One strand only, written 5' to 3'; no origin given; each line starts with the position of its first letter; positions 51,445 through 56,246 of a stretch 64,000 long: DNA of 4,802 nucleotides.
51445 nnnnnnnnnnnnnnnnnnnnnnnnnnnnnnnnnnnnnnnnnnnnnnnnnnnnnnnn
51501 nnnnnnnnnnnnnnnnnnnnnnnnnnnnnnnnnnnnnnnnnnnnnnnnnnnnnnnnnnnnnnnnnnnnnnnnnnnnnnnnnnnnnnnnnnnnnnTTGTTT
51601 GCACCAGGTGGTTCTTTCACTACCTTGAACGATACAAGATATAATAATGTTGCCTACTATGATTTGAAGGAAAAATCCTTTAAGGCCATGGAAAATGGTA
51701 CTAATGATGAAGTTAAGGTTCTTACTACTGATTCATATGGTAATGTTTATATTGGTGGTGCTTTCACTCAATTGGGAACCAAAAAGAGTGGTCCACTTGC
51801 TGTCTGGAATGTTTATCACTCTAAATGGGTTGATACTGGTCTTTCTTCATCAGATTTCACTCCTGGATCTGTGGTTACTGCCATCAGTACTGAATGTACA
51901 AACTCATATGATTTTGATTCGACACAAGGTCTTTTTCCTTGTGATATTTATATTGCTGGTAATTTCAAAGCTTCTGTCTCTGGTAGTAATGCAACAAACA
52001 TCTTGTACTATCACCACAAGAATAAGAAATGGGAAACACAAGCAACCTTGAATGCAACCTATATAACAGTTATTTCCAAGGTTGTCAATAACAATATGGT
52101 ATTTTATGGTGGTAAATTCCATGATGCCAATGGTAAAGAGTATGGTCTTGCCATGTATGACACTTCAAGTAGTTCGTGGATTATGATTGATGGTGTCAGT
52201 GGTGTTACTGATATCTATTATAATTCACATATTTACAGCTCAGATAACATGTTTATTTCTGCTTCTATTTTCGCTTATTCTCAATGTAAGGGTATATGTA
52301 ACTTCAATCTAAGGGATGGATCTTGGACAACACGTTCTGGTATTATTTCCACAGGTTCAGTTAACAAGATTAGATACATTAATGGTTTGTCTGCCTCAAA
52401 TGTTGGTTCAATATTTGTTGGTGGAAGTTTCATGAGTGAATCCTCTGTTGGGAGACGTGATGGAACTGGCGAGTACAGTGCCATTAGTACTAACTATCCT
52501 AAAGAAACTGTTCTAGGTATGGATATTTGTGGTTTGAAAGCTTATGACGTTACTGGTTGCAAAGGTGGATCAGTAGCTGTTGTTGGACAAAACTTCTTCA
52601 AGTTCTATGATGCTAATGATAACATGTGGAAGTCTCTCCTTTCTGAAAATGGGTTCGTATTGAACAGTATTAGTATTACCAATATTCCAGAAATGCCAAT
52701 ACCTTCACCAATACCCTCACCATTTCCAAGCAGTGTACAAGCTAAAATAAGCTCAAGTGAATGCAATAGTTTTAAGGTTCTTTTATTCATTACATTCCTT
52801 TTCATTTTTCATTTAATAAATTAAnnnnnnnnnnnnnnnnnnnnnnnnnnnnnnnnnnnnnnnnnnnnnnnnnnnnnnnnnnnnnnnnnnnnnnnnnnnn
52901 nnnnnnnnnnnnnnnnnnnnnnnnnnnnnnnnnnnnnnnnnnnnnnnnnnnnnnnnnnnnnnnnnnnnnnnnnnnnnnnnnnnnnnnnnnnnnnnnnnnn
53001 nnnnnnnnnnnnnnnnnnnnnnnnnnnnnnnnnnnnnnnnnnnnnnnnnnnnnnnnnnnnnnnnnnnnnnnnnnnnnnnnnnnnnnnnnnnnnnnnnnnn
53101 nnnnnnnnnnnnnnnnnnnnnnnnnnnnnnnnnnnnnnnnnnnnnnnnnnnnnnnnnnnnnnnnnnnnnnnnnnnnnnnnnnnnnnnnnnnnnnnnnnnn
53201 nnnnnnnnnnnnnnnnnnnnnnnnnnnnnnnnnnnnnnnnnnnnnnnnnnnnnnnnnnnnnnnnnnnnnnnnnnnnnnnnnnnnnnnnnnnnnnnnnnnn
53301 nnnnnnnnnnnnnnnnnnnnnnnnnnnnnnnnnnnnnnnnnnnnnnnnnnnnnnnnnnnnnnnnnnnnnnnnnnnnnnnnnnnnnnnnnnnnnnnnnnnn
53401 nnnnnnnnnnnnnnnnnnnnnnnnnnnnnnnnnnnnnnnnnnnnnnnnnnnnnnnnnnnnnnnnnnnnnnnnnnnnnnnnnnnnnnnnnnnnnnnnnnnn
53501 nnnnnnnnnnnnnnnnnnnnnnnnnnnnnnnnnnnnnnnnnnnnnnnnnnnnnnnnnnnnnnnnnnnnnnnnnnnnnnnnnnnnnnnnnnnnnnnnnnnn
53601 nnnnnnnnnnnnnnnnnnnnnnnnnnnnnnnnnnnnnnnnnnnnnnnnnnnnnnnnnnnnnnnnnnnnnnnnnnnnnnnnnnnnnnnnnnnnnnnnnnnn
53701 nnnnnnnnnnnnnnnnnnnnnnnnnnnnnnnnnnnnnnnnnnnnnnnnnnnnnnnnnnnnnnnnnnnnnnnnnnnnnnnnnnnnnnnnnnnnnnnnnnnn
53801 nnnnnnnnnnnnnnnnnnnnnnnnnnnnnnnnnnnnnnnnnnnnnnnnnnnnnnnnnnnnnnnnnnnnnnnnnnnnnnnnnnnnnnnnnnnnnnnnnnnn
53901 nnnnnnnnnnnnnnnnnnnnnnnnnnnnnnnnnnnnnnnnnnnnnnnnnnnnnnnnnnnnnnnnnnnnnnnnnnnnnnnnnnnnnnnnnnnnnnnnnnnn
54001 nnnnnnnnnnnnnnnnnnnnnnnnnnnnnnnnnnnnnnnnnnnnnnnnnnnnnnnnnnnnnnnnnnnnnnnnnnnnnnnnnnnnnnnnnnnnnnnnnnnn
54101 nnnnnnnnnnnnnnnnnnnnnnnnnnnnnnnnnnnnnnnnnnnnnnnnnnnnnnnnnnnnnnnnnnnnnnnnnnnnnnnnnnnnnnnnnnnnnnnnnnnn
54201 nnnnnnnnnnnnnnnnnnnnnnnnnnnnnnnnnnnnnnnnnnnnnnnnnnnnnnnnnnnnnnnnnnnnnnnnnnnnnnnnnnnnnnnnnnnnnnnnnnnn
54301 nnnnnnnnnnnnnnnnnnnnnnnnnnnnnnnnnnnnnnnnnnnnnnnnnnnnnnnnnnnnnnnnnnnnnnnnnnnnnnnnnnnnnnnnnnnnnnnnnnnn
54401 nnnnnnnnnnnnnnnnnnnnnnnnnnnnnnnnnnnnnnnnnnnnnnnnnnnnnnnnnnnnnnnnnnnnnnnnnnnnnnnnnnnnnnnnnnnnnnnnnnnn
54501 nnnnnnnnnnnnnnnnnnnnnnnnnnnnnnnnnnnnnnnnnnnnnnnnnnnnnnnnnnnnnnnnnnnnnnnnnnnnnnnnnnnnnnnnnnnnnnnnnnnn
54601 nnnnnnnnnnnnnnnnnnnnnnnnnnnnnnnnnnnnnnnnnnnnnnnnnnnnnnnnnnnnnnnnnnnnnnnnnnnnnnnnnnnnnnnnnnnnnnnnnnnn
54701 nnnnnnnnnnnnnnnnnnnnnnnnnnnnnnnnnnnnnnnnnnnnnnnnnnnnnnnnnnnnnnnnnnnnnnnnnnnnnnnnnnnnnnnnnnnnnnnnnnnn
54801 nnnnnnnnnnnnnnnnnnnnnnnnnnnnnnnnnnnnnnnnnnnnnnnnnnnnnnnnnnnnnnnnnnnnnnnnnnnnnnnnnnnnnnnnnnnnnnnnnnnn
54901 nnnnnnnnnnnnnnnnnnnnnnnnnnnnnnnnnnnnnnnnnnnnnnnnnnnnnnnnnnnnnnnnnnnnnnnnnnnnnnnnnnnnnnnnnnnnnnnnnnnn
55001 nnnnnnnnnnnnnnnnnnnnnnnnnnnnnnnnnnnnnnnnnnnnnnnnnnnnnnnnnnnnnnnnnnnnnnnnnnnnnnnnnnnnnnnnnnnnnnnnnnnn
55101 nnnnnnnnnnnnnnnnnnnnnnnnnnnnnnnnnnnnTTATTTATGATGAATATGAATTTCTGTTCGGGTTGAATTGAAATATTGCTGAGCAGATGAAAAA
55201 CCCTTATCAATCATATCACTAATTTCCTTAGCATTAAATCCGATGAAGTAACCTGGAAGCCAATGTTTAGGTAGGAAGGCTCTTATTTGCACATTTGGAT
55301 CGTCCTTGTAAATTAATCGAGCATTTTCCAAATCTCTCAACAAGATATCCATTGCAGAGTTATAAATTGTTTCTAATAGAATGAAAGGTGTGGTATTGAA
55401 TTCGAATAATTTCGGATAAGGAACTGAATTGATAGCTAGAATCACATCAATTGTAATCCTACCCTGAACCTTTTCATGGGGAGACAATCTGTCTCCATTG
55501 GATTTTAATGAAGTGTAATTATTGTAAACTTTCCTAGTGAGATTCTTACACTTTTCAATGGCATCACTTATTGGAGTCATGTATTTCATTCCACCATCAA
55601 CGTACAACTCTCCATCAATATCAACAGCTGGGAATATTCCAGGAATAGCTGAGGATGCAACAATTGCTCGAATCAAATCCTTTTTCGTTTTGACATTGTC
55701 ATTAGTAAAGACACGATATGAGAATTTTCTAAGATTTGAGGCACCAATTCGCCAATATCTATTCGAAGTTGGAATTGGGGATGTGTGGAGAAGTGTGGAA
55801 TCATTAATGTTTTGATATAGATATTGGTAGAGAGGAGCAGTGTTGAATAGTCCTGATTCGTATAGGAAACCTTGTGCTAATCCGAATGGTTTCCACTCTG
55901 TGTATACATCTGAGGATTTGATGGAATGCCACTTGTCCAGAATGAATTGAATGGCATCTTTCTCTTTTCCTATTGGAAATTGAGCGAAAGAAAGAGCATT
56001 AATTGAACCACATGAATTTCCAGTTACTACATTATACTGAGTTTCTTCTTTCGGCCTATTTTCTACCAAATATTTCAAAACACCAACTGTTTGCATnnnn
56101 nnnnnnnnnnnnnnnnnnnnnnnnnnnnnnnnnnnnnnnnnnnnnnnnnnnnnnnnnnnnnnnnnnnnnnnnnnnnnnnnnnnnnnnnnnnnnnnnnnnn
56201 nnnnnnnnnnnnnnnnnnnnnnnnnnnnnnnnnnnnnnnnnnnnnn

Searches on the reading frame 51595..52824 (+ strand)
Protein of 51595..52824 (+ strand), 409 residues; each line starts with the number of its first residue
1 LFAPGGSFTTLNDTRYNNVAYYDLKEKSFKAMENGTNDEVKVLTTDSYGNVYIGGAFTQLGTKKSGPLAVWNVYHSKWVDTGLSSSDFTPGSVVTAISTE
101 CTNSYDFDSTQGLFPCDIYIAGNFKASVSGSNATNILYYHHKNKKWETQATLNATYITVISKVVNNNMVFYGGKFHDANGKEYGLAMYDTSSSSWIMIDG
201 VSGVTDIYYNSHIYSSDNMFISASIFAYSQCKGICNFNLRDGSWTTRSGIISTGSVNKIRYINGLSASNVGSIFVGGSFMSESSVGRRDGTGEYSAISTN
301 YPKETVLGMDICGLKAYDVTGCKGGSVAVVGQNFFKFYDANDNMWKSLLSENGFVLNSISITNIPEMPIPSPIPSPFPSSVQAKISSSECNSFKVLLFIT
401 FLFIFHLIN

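Call 9: search_protein_families(library=pfam, proteins=[window:51595-52824:+], max_evalue=0.1)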
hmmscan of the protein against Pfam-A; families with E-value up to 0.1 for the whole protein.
window:51595-52824:+ (409 aa): 5 families
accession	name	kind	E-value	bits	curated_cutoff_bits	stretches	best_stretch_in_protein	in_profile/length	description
PF12768.13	Rax2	-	6.5e-10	39.3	28.8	2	117-204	37-121/254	Rax2 C-terminal beta propeller domain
PF24681.1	Kelch_KLHDC2_KLHL20_DRC7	-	0.00044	20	50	1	130-277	22-171/221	KLHDC2/KLHL20/DRC7 Kelch-repeats domain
PF24981.1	Beta-prop_ATRN-LZTR1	-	0.003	17.3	50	1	117-221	161-276/289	Attractin/LZTR1 beta-propeller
PF25210.1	Kelch_FKB95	-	0.017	15.2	70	1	133-210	149-218/268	FKB95, Kelch-repeats domain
PF19479.4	DUF6015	-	0.028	15.2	27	1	9-56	71-120/140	Family of unknown function (DUF6015)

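Call 23: search_protein_families(library=pfam, proteins=[window:51595-52824:+], max_evalue=10)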
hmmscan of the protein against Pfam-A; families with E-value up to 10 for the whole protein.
window:51595-52824:+ (409 aa): 6 families
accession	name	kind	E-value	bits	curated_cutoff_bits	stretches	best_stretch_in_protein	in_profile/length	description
PF12768.13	Rax2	-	6.5e-10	39.3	28.8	3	117-204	37-121/254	Rax2 C-terminal beta propeller domain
PF24681.1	Kelch_KLHDC2_KLHL20_DRC7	-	0.00044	20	50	1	130-277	22-171/221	KLHDC2/KLHL20/DRC7 Kelch-repeats domain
PF24981.1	Beta-prop_ATRN-LZTR1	-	0.003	17.3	50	1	117-221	161-276/289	Attractin/LZTR1 beta-propeller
PF25210.1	Kelch_FKB95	-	0.017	15.2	70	1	133-210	149-218/268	FKB95, Kelch-repeats domain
PF19479.4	DUF6015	-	0.028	15.2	27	1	9-56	71-120/140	Family of unknown function (DUF6015)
PF06739.17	SBBP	-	0.46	10.9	20.5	1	35-55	10-30/38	Beta-propeller repeat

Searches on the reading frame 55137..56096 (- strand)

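Call 9: search_protein_families(library=pfam, proteins=[window:55137-56096:-], max_evalue=0.1)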
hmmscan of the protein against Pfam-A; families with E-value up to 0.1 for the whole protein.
window:55137-56096:- (319 aa): 1 family
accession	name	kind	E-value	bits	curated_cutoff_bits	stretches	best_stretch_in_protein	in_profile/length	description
PF01734.28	Patatin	-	4.8e-24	86.1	27.7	1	4-180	14-191/191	Patatin-like phospholipase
